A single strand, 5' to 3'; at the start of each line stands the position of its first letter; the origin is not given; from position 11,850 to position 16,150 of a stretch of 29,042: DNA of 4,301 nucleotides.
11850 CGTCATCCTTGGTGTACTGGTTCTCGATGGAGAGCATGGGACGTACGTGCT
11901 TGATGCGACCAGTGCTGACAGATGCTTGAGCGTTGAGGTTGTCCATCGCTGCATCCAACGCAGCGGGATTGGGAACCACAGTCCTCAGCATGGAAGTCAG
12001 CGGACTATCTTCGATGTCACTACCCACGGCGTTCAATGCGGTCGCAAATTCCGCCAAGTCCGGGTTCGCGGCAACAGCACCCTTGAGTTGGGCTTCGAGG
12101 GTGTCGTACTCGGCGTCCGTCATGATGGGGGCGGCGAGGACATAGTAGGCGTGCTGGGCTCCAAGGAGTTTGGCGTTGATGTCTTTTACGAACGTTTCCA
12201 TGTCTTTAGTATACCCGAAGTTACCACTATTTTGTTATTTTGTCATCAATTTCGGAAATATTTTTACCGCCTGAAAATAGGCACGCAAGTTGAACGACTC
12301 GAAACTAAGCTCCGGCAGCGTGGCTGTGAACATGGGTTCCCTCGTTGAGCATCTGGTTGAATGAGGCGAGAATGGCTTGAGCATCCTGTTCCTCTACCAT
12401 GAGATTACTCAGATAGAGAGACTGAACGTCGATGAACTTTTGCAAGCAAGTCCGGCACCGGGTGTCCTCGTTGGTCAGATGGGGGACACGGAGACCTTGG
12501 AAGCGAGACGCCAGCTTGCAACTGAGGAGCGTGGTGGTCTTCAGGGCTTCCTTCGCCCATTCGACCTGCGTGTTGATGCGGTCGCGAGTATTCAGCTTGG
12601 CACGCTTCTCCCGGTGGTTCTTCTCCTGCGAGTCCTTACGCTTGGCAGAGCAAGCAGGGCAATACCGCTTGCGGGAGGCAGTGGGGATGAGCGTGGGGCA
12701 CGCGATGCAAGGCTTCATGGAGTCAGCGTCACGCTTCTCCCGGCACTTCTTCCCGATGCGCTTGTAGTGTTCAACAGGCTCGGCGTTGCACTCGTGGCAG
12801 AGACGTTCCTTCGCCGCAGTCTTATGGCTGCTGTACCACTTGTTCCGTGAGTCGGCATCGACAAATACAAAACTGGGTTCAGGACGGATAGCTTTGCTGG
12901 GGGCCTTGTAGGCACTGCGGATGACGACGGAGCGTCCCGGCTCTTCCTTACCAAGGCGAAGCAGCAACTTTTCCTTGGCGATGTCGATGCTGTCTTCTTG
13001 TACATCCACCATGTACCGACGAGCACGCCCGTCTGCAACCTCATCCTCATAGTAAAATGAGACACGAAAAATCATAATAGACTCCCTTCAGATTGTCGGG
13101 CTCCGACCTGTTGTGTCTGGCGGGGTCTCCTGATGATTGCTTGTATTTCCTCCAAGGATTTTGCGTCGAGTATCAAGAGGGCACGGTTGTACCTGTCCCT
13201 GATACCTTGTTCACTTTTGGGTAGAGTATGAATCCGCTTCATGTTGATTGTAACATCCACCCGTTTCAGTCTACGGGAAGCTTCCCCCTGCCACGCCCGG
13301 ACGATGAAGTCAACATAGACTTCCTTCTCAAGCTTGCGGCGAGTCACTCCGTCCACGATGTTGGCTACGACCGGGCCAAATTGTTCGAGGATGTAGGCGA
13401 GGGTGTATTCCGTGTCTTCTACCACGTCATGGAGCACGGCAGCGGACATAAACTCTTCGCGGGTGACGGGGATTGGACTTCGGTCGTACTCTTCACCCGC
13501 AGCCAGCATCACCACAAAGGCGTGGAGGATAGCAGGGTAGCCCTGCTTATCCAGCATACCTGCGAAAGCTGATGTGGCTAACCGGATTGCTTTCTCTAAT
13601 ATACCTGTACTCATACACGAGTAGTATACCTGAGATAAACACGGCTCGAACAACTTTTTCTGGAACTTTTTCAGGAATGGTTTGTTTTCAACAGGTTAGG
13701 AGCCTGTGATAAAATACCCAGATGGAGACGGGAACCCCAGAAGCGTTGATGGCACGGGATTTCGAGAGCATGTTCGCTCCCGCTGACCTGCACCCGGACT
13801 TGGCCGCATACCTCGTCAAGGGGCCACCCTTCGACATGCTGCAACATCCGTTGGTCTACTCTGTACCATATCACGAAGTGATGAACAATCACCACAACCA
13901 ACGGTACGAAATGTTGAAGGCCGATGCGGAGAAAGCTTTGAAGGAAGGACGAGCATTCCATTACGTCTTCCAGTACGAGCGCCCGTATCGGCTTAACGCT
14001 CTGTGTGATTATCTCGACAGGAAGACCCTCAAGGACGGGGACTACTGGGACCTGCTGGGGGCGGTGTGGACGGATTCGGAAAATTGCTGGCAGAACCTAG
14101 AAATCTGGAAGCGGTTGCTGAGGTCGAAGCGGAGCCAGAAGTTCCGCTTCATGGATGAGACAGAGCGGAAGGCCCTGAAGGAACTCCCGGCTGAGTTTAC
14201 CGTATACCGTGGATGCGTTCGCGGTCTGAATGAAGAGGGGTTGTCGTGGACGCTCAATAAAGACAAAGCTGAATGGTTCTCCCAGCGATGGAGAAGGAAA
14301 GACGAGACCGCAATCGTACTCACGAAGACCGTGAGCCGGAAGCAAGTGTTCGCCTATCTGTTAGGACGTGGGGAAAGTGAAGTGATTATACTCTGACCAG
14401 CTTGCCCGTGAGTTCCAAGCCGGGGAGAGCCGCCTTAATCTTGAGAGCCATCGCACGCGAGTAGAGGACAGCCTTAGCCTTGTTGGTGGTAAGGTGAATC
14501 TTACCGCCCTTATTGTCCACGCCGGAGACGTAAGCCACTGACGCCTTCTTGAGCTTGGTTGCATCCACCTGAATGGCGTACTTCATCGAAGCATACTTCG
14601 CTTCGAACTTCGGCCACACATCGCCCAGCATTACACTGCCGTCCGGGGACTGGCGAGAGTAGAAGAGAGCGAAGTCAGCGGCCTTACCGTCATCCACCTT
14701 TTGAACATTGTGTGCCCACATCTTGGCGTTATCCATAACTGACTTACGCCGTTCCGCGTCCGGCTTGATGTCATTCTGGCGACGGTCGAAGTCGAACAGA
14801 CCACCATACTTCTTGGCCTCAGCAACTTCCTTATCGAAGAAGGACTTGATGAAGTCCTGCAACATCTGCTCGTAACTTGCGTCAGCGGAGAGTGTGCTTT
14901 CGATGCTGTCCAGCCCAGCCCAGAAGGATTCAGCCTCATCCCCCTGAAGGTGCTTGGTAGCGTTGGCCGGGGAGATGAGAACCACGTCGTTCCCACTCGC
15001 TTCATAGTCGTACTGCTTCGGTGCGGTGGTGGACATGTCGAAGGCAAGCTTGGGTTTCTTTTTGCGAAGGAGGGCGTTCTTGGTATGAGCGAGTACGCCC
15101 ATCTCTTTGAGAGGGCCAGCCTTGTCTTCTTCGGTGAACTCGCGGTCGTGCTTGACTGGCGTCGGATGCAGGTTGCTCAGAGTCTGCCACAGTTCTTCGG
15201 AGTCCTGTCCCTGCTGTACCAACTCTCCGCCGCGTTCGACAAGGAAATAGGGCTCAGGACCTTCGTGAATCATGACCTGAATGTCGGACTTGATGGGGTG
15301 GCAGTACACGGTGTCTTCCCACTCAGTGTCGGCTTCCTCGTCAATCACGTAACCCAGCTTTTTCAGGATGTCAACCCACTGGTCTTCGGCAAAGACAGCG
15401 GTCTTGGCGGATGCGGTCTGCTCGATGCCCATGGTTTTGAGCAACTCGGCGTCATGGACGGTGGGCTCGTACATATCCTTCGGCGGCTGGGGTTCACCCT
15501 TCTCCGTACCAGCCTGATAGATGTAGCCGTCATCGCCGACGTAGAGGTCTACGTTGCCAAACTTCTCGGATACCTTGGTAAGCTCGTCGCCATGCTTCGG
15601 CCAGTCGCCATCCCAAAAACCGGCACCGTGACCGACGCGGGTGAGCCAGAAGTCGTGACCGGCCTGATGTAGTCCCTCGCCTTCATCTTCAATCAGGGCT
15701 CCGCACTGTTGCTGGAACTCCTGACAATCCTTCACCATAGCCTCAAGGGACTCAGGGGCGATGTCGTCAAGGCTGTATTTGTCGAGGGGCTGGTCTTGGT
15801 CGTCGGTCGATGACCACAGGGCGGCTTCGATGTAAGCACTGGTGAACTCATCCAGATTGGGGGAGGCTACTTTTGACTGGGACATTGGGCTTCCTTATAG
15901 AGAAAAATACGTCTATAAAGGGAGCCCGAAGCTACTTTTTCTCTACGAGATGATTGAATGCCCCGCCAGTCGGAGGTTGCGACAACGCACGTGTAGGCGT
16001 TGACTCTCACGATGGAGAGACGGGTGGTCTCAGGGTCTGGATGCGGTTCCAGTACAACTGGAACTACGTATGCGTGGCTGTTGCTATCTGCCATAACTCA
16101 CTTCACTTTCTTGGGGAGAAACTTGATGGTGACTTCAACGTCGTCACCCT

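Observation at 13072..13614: Phage HD-domain alarmone-hydrolase-like protein together with MazG (3127-3537)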

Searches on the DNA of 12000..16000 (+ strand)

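Call 5: search_dna_similar(query=window:12000-16000:+, collection=phages, mode=near, max_rows=15)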
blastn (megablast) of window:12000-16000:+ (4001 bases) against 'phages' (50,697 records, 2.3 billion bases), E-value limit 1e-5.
No match.

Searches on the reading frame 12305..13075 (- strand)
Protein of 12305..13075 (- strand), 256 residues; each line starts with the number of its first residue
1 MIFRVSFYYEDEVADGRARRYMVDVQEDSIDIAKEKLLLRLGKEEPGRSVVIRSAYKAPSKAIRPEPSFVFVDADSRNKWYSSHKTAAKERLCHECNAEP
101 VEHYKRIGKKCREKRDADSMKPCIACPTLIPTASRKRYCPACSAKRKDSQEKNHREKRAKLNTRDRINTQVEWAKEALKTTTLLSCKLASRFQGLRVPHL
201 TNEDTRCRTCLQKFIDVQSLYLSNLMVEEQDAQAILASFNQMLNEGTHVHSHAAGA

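Call 3: search_protein_families(library=pfam, proteins=[window:12305-13075:-], max_evalue=1)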
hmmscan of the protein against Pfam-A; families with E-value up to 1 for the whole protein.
window:12305-13075:- (256 aa): 0 families

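Call 4: search_protein_families(library=phrogs, proteins=[window:12305-13075:-], max_evalue=0.01)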
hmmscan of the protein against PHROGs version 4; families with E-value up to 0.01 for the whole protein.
window:12305-13075:- (256 aa): 0 families

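Call 38: search_solved_structures(query=window:12305-13075:-, max_evalue=10)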
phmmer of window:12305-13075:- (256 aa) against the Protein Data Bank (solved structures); distinct sequences matched with E-value up to 10: 13.
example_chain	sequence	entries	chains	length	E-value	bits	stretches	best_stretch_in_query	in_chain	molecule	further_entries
3lt8_A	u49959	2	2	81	0.29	14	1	163-218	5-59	ATP BINDING PROTEIN-D65V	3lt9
2p09_A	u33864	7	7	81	0.29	14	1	163-218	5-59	a non-biological ATP binding protein with two mutations N32D and D65V | ATP Binding Protein-DX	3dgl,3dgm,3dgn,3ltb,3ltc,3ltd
2p05_A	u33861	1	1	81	0.32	13.8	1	163-218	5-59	a non-biological ATP binding protein 1819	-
1uw1_A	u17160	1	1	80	0.33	13.8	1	163-218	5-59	ARTIFICIAL NUCLEOTIDE BINDING PROTEIN (ANBP)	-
3dgo_A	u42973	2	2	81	0.34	13.7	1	163-218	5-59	ATP Binding Protein-DX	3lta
9t7p_A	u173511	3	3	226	0.6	12.9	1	9-54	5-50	Engineered miniGo,Guanine nucleotide-binding protein G(o) subunit alpha,Guanine nucleotide | Guanine nucleotide-binding protein G(o) subunit alpha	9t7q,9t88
21ag_C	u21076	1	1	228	0.67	12.8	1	9-54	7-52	Guanine nucleotide-binding protein G(o) subunit alpha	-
8fn0_B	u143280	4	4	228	0.76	12.6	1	9-54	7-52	MiniGo | Guanine nucleotide-binding protein G(o) subunit alpha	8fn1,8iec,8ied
8yrq_A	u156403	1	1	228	0.76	12.6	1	9-54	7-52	Guanine nucleotide-binding protein mini G(o/q) subunit alpha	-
7qvm_A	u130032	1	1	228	0.77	12.6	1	9-54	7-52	Guanine nucleotide-binding protein G(o) subunit alpha,cDNA FLJ31446 fis, clone NT2NE200090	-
7um5_B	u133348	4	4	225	0.92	12.3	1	10-54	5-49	miniGo protein | miniGo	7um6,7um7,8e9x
6oik_A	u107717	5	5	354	0.95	12.3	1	9-54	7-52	Guanine nucleotide-binding protein G(o) subunit alpha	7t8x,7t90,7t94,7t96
9bsb_A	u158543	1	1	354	1.3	11.8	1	9-54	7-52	Guanine nucleotide-binding protein G(o) subunit alpha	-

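Call 60: search_protein_families(library=ncbifam, proteins=[window:12305-13075:-], max_evalue=0.1)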
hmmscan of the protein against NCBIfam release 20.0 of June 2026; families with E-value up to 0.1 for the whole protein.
window:12305-13075:- (256 aa): 0 families

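Call 66: find_homologous_proteins(query=window:12305-13075:-, max_evalue=0.001)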
Query window:12305-13075:- (256 aa): 16 proteins with E <= 0.001 among 267 candidates.
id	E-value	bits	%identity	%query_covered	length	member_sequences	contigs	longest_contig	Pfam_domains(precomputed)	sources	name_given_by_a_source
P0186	9.5e-168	574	100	100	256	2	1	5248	-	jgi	-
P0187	1.5e-82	295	56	100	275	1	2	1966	-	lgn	-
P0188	2.5e-79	284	51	95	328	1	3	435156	-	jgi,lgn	jgi:hypothetical protein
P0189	1.6e-75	272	54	100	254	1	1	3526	-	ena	-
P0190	8.8e-75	269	53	100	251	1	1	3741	-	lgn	-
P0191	7.2e-74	266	55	100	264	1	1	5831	-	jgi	jgi:hypothetical protein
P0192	2.5e-70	255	52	100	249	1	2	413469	-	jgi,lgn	jgi:hypothetical protein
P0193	4.2e-69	251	47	99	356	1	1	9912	-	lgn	-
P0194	4.4e-69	251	48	99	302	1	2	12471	-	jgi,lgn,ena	jgi:hypothetical protein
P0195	1.1e-66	243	48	100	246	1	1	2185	-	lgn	-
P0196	1.1e-61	227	44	99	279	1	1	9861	-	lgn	-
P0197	1.9e-60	223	41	100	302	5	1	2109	-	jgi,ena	-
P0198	1.2e-58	217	48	76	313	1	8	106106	-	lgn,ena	-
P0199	3.2e-56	209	39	100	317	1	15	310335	-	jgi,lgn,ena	jgi:hypothetical protein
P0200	1.3e-54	203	43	100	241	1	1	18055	-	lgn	-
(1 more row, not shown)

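Call 67: find_encoding_contigs(protein=P0192, flank=4000, max_places=1)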
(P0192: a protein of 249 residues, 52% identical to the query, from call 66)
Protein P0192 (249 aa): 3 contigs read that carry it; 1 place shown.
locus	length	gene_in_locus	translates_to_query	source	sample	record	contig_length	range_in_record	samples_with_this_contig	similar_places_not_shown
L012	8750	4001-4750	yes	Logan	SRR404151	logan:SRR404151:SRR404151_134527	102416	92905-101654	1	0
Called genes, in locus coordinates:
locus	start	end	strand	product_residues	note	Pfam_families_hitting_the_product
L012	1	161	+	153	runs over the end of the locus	-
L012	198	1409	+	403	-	PF21189:PHA02142 (weak), PF09414:RNA_ligase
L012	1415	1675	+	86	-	-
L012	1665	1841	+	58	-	-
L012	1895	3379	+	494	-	-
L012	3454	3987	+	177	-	PF13328:HD_4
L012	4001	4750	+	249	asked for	-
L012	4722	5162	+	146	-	-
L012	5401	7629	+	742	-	PF22745:Nlig-Ia, PF01653:DNA_ligase_aden, PF03120:OB_DNA_ligase, PF00533:BRCT, PF12738:PTCB-BRCT (weak)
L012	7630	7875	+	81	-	-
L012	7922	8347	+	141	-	-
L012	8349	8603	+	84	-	-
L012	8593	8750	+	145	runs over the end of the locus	-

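Call 68: find_encoding_contigs(protein=P0199, flank=4000, max_places=1)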
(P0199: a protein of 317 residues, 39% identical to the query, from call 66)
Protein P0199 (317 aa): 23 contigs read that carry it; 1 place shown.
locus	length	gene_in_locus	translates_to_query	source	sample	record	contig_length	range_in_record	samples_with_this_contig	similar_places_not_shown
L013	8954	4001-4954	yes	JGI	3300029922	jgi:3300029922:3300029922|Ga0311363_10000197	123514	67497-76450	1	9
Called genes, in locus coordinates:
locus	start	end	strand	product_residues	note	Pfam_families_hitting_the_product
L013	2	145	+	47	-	-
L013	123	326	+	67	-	-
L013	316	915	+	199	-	-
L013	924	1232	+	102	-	-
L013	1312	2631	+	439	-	-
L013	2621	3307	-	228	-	-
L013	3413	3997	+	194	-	PF13328:HD_4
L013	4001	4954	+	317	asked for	-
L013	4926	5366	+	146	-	-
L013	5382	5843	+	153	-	-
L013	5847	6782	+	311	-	-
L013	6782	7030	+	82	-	-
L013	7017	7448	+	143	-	PF24746:DUF7694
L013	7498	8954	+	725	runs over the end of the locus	PF22745:Nlig-Ia, PF01653:DNA_ligase_aden, PF03120:OB_DNA_ligase, PF00533:BRCT (weak)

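Call 69: find_encoding_contigs(protein=P0198, flank=4000, max_places=1)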
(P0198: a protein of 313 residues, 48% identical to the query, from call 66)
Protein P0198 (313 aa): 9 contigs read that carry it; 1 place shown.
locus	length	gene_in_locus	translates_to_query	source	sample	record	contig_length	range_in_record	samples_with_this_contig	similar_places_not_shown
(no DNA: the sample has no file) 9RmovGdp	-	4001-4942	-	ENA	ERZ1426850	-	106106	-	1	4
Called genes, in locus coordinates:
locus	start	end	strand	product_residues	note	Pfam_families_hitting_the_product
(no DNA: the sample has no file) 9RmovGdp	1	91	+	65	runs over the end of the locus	-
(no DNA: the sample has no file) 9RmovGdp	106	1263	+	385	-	PF21189:PHA02142 (weak), PF09414:RNA_ligase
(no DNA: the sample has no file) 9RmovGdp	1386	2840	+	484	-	-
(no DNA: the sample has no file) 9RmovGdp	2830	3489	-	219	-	-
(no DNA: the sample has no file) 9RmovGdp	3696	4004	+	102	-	-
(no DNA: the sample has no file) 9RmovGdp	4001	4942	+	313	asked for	-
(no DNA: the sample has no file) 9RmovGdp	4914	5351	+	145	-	-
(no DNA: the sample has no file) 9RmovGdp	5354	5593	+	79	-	-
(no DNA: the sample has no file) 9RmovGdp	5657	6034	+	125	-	-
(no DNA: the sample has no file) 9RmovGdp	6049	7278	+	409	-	PF01653:DNA_ligase_aden, PF03120:OB_DNA_ligase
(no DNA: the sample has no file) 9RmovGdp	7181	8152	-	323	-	PF24308:DUF7487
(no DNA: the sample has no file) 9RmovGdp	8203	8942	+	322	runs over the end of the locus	PF00533:BRCT, PF12738:PTCB-BRCT (weak)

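Call 70: find_encoding_contigs(protein=P0200, flank=4000, max_places=1)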
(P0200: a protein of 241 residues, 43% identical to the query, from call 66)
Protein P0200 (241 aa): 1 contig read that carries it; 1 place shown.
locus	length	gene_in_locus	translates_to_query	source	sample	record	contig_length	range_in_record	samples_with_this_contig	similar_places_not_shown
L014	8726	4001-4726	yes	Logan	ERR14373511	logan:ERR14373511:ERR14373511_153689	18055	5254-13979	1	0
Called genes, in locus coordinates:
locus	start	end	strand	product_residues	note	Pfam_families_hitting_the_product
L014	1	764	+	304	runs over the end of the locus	PF18909:dGTP_diPhyd_N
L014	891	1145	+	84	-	-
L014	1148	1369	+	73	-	-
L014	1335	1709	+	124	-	PF25186:Tad4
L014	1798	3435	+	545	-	PF18760:ART-PolyVal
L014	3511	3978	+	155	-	PF13328:HD_4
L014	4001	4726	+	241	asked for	-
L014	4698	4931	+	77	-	-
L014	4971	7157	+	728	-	PF22745:Nlig-Ia, PF01653:DNA_ligase_aden, PF03120:OB_DNA_ligase, PF00533:BRCT, PF12738:PTCB-BRCT (weak)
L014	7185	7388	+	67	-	-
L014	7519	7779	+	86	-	-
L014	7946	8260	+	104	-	-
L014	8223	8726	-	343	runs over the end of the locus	PF11805:DUF3326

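Call 78: predict_structure(alignment_id=A4)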
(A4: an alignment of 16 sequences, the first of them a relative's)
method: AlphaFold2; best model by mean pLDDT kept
length: 256 residues; sequences in the alignment: 16
mean_pLDDT: 80.7   pTM: 0.44
mean pLDDT of the five models: 80.7, 80.4, 79.2, 79.0, 73.6
residues with pLDDT >= 90: 74; 70-90: 126; 50-70: 44; < 50: 12
segments of 3 or more residues with pLDDT < 50: 245-256
pLDDT, mean of each block of 10 residues (from residue 1): 92 79 94 94 89 91 68 64 61 86 85 82 89 83 91 88 91 91 85 80 77 91 82 60 48 37
secondary structure, 60 per line:
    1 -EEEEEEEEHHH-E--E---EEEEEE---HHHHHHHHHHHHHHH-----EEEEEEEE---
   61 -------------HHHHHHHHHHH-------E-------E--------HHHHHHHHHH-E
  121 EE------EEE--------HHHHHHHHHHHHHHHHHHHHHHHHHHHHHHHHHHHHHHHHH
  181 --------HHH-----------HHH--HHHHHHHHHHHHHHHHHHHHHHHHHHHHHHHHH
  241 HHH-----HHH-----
elements in order: E2-9 E21-26 H30-44 E50-57 H74-84 H109-118 E120-122 E129-131 H140-180 H208-243

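Call 80: fold_search(model_id=the predicted structure, library=pdb)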
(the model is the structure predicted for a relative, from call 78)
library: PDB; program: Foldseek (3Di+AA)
matches with E <= 10: 308; with E <= 0.001: 0
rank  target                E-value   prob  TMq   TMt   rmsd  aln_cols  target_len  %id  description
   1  9znf_AO               5.3e-02  1.00  0.19  0.78   3.5        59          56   15  Cryo-EM structure of the Methanosarcina acetivorans 70S ribosome in complex with SriA and SriB (released 2026-01-28)
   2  8pw2                  9.4e-02  0.84  0.16  0.50   4.4        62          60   14  Protein p6 from bacteriophage phi29, C-terminal delta31 truncated version (released 2024-01-17)
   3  4v9f_6                1.3e-01  1.00  0.19  0.80   2.7        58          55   12  The re-refined crystal structure of the Haloarcula marismortui large ribosomal subunit at 2.4 Angstrom resolution: mor (released 2014-07-09)
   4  9e6q_AR               1.8e-01  0.97  0.20  0.61  12.7        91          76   18  Cryo-EM structure of the Pyrobaculum calidifontis 50S ribosomal subunit in complex with Dri (released 2024-11-20)
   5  6skf_BT               4.3e-01  0.93  0.20  0.62   3.9        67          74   18  Cryo-EM Structure of T. kodakarensis 70S ribosome (released 2020-07-29)
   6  4njc_A                4.5e-01  0.63  0.16  0.53   5.6        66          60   18  RNA Polymerase interacting protein YkzG from Geobacillus stearothermophilus (released 2014-08-20)
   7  2zw2_A                7.0e-01  0.54  0.17  0.43   4.2        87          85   16  Crystal Structure of Formylglycinamide Ribonucleotide Amidotransferase III from SULFOLOBUS TOKODAII (STPURS) (released 2009-11-17)
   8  8pw4_A                7.5e-01  0.44  0.16  0.40   3.8        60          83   13  Protein p6 from bacteriophage phi29, C-terminal delta20 truncated version (released 2024-01-17)
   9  6v67_A                8.5e-01  0.21  0.10  0.42   6.1        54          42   17  Apo Structure of the De Novo PD-1 Binding Miniprotein GR918.2 (released 2020-12-09)
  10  2yx5                  8.5e-01  0.21  0.15  0.35   5.2        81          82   10  Crystal Structure of Methanocaldococcus jannaschii PurS, One of the Subunits of Formylglycinamide Ribonucleotide Amidotr (released 2007-10-30)
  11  4v6u_Bl               9.7e-01  0.60  0.18  0.54   9.3        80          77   22  Promiscuous behavior of proteins in archaeal ribosomes revealed by cryo-EM: implications for evolution of eukaryotic  (released 2014-07-09)
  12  6v67_B                9.7e-01  0.18  0.11  0.42   6.0        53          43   17  Apo Structure of the De Novo PD-1 Binding Miniprotein GR918.2 (released 2020-12-09)
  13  9nri_BQ               1.0e+00  0.85  0.18  0.74   4.0        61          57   15  Methanosarcina acetivorans 50S subunit obtained from acetate-grown cells (released 2025-09-24)
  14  7qiw_U                1.0e+00  0.77  0.18  0.25   3.2        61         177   15  Specific features and methylation sites of a plant ribosome. 60S ribosomal subunit. (released 2022-07-13)
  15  2cuw                  1.0e+00  0.66  0.19  0.50   4.0        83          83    7  Crystal Structure of Thermus thermophilus PurS, one of the subunits of Formylglycinamide Ribonucleotide Amidotransferase (released 2005-11-30)
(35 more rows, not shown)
